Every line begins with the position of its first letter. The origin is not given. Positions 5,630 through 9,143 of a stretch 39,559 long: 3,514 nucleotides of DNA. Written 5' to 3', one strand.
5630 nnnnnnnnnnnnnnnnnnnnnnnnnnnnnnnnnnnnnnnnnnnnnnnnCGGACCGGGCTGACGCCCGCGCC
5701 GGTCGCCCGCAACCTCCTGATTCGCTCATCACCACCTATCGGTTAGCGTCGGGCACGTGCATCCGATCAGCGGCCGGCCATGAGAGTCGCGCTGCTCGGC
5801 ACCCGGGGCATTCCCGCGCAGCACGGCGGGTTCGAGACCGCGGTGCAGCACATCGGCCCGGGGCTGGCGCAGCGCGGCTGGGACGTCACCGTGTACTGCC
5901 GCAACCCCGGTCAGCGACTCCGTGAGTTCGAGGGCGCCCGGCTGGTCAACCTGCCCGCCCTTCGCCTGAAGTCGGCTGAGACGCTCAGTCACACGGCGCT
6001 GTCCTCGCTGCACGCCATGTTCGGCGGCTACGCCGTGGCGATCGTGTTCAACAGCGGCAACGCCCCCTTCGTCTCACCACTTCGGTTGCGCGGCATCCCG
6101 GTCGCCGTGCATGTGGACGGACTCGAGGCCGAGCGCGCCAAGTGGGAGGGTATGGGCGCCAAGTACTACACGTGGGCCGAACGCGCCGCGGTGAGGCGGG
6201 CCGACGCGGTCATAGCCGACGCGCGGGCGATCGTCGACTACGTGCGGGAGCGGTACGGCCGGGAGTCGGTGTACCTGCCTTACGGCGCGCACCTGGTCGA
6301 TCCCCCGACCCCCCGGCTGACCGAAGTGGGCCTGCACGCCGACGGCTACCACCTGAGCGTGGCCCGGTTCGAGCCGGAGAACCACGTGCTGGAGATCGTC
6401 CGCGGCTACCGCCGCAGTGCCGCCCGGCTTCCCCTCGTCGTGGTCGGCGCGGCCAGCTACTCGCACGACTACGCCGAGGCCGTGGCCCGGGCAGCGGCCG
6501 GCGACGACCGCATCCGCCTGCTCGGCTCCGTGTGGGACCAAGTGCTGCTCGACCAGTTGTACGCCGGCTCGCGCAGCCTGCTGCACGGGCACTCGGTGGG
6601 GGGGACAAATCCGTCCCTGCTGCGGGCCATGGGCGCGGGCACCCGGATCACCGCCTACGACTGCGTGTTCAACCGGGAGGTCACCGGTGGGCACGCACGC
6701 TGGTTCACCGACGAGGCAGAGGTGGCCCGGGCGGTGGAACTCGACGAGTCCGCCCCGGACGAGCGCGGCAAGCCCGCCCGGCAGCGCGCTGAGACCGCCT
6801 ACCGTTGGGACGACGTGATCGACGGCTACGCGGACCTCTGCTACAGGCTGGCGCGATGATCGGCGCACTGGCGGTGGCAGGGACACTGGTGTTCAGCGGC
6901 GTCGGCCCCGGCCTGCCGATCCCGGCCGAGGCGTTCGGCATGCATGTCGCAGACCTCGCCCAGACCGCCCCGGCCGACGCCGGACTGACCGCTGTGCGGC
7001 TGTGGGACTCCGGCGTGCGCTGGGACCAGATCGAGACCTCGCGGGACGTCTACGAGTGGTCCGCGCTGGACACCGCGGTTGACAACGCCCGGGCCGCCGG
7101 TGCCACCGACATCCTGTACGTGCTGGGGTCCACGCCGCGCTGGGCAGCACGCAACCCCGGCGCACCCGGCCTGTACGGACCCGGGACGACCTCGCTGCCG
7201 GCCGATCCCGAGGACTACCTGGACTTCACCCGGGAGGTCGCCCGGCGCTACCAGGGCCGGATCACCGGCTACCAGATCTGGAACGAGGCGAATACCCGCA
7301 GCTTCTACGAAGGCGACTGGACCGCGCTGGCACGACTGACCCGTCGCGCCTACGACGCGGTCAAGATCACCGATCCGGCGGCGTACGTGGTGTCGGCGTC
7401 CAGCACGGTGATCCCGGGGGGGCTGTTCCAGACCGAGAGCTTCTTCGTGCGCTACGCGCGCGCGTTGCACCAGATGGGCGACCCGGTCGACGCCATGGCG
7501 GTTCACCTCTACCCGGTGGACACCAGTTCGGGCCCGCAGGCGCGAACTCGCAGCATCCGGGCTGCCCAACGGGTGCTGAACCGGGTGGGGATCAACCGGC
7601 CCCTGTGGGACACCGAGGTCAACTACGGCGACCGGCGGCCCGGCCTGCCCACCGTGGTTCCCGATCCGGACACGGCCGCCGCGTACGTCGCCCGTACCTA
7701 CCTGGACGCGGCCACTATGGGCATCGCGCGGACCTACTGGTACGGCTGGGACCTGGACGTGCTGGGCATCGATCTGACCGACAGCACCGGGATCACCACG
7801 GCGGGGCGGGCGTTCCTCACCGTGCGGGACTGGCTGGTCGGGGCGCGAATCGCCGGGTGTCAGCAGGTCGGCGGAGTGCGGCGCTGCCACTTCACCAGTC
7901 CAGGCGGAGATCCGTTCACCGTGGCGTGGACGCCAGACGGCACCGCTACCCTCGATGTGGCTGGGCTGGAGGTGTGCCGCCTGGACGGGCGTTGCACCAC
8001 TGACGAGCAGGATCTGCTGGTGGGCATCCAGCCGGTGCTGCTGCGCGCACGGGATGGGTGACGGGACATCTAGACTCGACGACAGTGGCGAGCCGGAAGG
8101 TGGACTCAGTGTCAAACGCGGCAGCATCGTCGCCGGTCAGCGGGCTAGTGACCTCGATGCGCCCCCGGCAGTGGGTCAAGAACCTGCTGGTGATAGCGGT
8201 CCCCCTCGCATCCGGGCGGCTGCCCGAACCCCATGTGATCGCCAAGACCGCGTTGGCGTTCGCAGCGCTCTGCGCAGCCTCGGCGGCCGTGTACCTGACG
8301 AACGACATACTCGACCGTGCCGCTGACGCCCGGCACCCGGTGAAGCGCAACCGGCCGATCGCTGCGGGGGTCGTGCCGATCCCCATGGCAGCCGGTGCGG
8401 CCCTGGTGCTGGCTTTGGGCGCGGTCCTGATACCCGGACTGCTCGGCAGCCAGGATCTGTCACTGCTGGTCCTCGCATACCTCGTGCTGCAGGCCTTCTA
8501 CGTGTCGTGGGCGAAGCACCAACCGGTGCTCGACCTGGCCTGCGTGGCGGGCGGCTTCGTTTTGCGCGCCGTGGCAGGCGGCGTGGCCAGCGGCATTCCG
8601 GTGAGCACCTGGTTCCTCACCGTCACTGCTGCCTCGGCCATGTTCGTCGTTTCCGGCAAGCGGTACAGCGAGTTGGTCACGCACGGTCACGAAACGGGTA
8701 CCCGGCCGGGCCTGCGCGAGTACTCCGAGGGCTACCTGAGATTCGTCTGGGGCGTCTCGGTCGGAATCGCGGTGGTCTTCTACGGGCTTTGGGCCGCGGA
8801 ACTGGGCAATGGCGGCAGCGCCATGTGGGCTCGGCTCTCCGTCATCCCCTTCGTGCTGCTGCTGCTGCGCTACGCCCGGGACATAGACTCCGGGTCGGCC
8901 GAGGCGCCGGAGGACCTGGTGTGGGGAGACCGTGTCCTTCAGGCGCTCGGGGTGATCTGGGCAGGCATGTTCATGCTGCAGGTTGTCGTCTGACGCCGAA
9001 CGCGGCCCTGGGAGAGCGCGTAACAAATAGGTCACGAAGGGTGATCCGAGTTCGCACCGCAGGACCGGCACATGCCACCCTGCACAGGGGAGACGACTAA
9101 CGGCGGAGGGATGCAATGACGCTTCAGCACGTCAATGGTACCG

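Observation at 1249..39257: Hybrid envelope-glycan cluster: ABC-exported rhamnose-type backbone plus three separate lipid-linked sugar donor modules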

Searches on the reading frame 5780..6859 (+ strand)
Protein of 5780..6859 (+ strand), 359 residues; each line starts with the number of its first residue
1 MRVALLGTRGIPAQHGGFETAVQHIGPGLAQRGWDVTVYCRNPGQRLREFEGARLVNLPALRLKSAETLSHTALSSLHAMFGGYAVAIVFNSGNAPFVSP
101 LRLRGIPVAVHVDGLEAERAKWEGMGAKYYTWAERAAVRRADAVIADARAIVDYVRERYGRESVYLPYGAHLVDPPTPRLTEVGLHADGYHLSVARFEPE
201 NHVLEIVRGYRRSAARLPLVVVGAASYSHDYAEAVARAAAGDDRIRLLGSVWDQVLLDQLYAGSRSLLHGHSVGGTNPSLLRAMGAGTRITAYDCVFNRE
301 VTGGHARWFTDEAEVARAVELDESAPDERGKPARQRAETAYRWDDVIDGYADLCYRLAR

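Call 8: search_protein_families(library=pfam, proteins=[window:5780-6859:+], max_evalue=0.001)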
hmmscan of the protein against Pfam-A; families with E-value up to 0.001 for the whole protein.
window:5780-6859:+ (359 aa): 4 families
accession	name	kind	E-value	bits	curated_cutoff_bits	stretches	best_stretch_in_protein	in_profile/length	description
PF13579.12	Glyco_trans_4_4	-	2.4e-17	64.1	29.7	1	16-167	1-156/158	Glycosyl transferase 4-like domain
PF09314.17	DUF1972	-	1.4e-14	54.6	25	1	3-170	4-185/186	Domain of unknown function (DUF1972)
PF13439.12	Glyco_transf_4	-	5.4e-14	53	28.5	1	16-161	2-154/170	Glycosyltransferase Family 4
PF13692.12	Glyco_trans_1_4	-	5.1e-05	24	27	1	194-319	7-136/142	Glycosyl transferases group 1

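Call 14: search_protein_families(library=ncbifam, proteins=[window:5780-6859:+], max_evalue=0.001)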
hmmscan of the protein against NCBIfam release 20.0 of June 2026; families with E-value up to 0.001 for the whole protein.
window:5780-6859:+ (359 aa): 1 family
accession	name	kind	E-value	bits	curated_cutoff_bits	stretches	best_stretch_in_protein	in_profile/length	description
NF046071.1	B1-4RhmsylTfaseCps2T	equivalog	1.4e-47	162.4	500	1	3-352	4-382/384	beta 1-4 rhamnosyltransferase Cps2T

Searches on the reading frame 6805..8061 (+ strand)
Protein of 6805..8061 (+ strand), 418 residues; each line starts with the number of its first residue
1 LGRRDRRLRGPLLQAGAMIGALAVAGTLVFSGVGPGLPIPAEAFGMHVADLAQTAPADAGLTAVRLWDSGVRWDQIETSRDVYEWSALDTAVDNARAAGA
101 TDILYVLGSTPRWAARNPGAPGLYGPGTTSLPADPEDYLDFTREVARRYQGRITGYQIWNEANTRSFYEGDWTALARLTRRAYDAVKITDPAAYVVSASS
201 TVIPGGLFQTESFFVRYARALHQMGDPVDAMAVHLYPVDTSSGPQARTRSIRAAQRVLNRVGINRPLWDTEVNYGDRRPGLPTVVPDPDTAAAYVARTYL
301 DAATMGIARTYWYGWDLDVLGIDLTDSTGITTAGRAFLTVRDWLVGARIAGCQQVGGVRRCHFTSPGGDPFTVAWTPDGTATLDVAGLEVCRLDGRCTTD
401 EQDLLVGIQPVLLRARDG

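Call 8: search_protein_families(library=pfam, proteins=[window:6805-8061:+], max_evalue=0.001)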
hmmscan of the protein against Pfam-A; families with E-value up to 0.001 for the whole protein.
window:6805-8061:+ (418 aa): 0 families

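Call 14: search_protein_families(library=ncbifam, proteins=[window:6805-8061:+], max_evalue=0.001)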
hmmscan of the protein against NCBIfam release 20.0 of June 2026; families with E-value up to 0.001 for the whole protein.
window:6805-8061:+ (418 aa): 0 families

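Call 74: search_protein_families(library=pfam, proteins=[window:6805-8061:+], max_evalue=1)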
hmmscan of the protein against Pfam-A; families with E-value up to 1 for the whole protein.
window:6805-8061:+ (418 aa): 3 families
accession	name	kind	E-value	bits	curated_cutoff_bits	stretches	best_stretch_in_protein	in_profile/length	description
PF02449.21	Glyco_hydro_42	-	0.04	13.7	21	1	71-115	32-77/376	Beta-galactosidase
PF03694.18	Erg28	-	0.11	13.3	22.2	1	170-219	46-94/111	Erg28 like protein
PF25309.1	ELLD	-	0.28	11.5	27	1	148-182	11-45/175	Endolysin-like domain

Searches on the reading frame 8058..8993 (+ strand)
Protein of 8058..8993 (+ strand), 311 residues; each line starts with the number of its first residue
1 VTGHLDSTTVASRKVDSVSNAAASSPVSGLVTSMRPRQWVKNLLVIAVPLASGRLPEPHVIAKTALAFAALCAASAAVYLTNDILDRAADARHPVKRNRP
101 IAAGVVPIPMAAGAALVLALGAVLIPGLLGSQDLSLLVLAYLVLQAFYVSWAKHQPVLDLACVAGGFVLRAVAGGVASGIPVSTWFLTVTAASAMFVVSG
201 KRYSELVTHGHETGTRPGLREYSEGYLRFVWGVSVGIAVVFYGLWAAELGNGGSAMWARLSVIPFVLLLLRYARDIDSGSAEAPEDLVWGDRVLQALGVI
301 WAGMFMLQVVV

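Call 8: search_protein_families(library=pfam, proteins=[window:8058-8993:+], max_evalue=0.001)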
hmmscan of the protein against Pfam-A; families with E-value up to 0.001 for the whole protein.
window:8058-8993:+ (311 aa): 1 family
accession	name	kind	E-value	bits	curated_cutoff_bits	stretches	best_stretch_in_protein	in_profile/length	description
PF01040.23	UbiA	-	5.4e-15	55.8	34.2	1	48-281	9-237/250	UbiA prenyltransferase family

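Call 13: find_encoding_contigs(protein=window:8058-8993:+, flank=2000, max_places=4)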
Protein window:8058-8993:+ (311 aa): no gene with exactly this product is on record in the collection.

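Call 14: search_protein_families(library=ncbifam, proteins=[window:8058-8993:+], max_evalue=0.001)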
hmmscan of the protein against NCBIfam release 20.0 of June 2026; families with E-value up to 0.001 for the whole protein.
window:8058-8993:+ (311 aa): 10 families
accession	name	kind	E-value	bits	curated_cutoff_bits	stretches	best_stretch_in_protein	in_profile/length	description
NF008978.0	PRK12324.1-4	equivalog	2.8e-102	341.9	207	1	16-310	21-320/322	decaprenyl-phosphate phosphoribosyltransferase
NF008976.0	PRK12324.1-1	equivalog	6.6e-81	272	474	1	18-305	9-299/306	decaprenyl-phosphate phosphoribosyltransferase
NF006088.0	PRK08238.1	equivalog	3.2e-45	154.7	351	1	21-237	186-401/482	UbiA family prenyltransferase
NF008977.0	PRK12324.1-2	equivalog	8.3e-41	140.3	234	1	33-267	8-243/297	decaprenyl-phosphate phosphoribosyltransferase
NF009523.0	PRK12884.1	equivalog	1.2e-08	34.5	269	1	45-191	24-164/279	prenyltransferase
TIGR01473.1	cyoE_ctaB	equivalog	5.4e-07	29.6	210.3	1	35-168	8-140/281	heme o synthase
NF009516.0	PRK12875.1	equivalog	0.0001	21.5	205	1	26-162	16-156/292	prenyltransferase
TIGR01474.1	ubiA_proteo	equivalog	0.00033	20.2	275.45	1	51-143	30-122/282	4-hydroxybenzoate octaprenyltransferase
NF003349.0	PRK04375.1-2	equivalog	0.00049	19.4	246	0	16-159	14-157/318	heme o synthase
TIGR01475.1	ubiA_other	subfamily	0.00074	19.1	180.8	0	50-145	27-119/282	UbiA-like polyprenyltransferase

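Call 34: find_related_loci(query=window:8058-8993:+, collection=genome_contigs, flank=10000)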
Query window:8058-8993:+ (311 aa) in genome_contigs; peptide patterns used: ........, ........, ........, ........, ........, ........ (x = any residue, [..] = any of these).
600 stretches matched a pattern (row limit reached: there are more); 555 encode a relative of the query (tblastn E <= 1e-3); the best 80 are kept; 80 distinct loci.
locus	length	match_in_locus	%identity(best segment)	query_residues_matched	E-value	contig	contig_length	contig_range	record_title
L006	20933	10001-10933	78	3-310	5e-151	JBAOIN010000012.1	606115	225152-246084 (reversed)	MAG: Candidatus Nanopelagicales bacterium isolate AS_Ams2_Bin44 np2-np3_contig_5542, whole genome shotgun sequence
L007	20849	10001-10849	79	28-310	2e-141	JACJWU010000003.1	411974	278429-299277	MAG: Actinomycetota bacterium isolate HK-STAS-ACTI-17 HK-STAS-ACTI-17_3, whole genome shotgun sequence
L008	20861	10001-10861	80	24-310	1e-139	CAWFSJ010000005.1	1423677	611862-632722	MAG: uncultured Actinomycetota bacterium isolate MFD00905.bin.1.230 genome assembly, contig: contig_20674, whole genome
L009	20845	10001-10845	94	29-309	5e-119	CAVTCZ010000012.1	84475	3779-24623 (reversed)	MAG: uncultured Actinomycetota bacterium isolate MFD00905.bin.1.260 genome assembly, contig: contig_37122, whole genome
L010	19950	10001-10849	53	22-301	1e-89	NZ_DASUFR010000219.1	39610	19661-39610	MAG: Nocardioides sp. isolate SMAG_U1384 k141_523015, whole genome shotgun sequence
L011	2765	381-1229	54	23-305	5e-92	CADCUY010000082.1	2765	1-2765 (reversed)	MAG: uncultured Quadrisphaera sp. isolate AVDCRST_MAG35 genome assembly, contig: NODE13772, whole genome shotgun sequenc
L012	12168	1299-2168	49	20-310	2e-87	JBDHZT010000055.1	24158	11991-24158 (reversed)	MAG: Nocardioidaceae bacterium isolate AS-MESO-3CA.287 NODE_8831_length_24158_cov_10.463893, whole genome shotgun sequen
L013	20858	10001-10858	52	24-310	4e-86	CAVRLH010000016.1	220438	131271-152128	MAG: uncultured Actinomycetota bacterium isolate MFD01275.bin.2.29 genome assembly, contig: contig_3724, whole genome sh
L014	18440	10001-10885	48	1-301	2e-83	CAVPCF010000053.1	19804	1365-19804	MAG: Candidatus Melainabacteria bacterium isolate MFD10064.bin.2.13 genome assembly, contig: contig_120579, whole genome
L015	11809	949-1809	52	16-301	4e-82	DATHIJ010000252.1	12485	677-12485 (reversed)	MAG TPA_asm: Propionibacteriaceae bacterium isolate SMAG_U12523 k141_95541, whole genome shotgun sequence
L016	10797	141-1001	51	16-301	6e-82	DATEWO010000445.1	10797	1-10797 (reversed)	MAG TPA_asm: Propionibacteriaceae bacterium isolate SMAG_U8395 k141_65123, whole genome shotgun sequence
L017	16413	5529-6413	51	16-309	5e-82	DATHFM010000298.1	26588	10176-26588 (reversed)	MAG TPA_asm: Propionibacteriaceae bacterium isolate SMAG_U12447 k141_362228, whole genome shotgun sequence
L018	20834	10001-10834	52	25-301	8e-82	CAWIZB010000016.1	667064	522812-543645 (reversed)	MAG: uncultured Actinomycetota bacterium isolate MFD06229.bin.1.61 genome assembly, contig: contig_2881, whole genome sh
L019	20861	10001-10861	51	16-301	9e-81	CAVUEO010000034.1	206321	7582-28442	MAG: uncultured Actinomycetota bacterium isolate MFD09267.bin.1.95 genome assembly, contig: contig_825, whole genome sho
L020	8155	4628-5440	53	30-301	7e-80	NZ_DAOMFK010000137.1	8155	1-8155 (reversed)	MAG: Nocardioides sp. isolate AMR_MDS_5004 NODE_2818_length_8155_cov_12.406296, whole genome shotgun sequence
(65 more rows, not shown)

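Call 77: search_protein_families(library=pfam, proteins=[L006:18278-19459:+, L007:7474-8682:-, L009:13624-14922:+], max_evalue=0.01)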
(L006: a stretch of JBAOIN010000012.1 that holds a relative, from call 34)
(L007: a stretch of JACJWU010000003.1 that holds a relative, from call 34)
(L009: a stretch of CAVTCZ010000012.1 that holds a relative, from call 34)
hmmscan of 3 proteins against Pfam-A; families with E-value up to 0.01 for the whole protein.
L006:18278-19459:+ (393 aa): 1 family
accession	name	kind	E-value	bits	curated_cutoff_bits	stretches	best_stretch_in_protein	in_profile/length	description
PF09913.15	DUF2142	-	1.2e-21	77.4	30.1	1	24-383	2-367/395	Predicted membrane protein (DUF2142)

L007:7474-8682:- (402 aa): 1 family
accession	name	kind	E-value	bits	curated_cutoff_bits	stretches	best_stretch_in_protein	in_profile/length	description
PF11226.13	DUF3022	-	0.00089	19.9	30.6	0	188-230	62-103/105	Protein of unknown function (DUF3022)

L009:13624-14922:+ (432 aa): 0 families

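Call 89: search_dna_similar(query=window:8058-8993:+, collection=phages, mode=protein, max_evalue=0.00001, max_rows=15)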
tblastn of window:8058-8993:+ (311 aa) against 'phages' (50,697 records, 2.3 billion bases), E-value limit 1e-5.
Records with a match: 1; places in all: 1; records where one place covers at least 80% of the query: 1.
Best place of each record, by identity: <60% 1.
By first word of the organism name: Bacteriophage 1.
By host as written in the record: - 1.
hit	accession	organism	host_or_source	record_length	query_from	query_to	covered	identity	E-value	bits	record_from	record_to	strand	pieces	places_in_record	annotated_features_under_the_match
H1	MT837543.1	Bacteriophage sp.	human fecal samples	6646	29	307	90%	26.9%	4e-13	76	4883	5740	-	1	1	record has no annotation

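Call 90: search_dna_similar(query=window:8058-8993:+, collection=plasmids, mode=protein, max_evalue=1e-10, max_rows=25)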
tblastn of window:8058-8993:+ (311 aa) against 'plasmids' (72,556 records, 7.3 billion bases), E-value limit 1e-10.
Records with a match: 8; places in all: 8; records where one place covers at least 80% of the query: 8.
Best place of each record, by identity: <60% 8.
By first word of the organism name: Streptomyces 2; Lactococcus 2; Rhodococcus 1; Nocardia 1; Tsukamurella 1; Natronococcus 1.
By predicted mobility (MOB-suite, as given by PLSDB): non-mobilizable 5; mobilizable 3.
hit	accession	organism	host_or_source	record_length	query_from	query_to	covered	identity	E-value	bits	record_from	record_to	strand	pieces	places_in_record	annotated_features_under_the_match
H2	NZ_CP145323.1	Rhodococcus ruber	-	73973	29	303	88%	46.6%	2e-52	191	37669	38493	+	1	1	decaprenyl-phosphate phosphoribosyltransferase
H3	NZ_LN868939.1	Nocardia farcinica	not known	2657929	29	303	88%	45.0%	2e-52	192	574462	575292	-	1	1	none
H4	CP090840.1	Streptomyces viridifaciens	Whole organism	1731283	29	310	91%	43.8%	6e-52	190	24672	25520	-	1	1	decaprenyl-phosphate phosphoribosyltransferase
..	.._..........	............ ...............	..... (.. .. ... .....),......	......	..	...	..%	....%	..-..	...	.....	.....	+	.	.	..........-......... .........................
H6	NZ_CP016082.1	Streptomyces sp. SAT1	Adenophora trachelioides Maxim.,single ...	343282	35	307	88%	37.3%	6e-14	80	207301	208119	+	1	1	UbiA prenyltransferase family protein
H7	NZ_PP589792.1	Lactococcus sp.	Bacterial culture,Dairy environment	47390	30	311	91%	33.8%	2e-24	110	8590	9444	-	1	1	decaprenyl-phosphate phosphoribosyltransferase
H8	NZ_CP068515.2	Lactococcus cremoris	Whole organism,Dairy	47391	30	311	91%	33.8%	2e-24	110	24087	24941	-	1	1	decaprenyl-phosphate phosphoribosyltransferase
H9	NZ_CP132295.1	Natronococcus sp. AD-5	cell culture,sediment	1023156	29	292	85%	30.9%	2e-14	81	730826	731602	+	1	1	record has no annotation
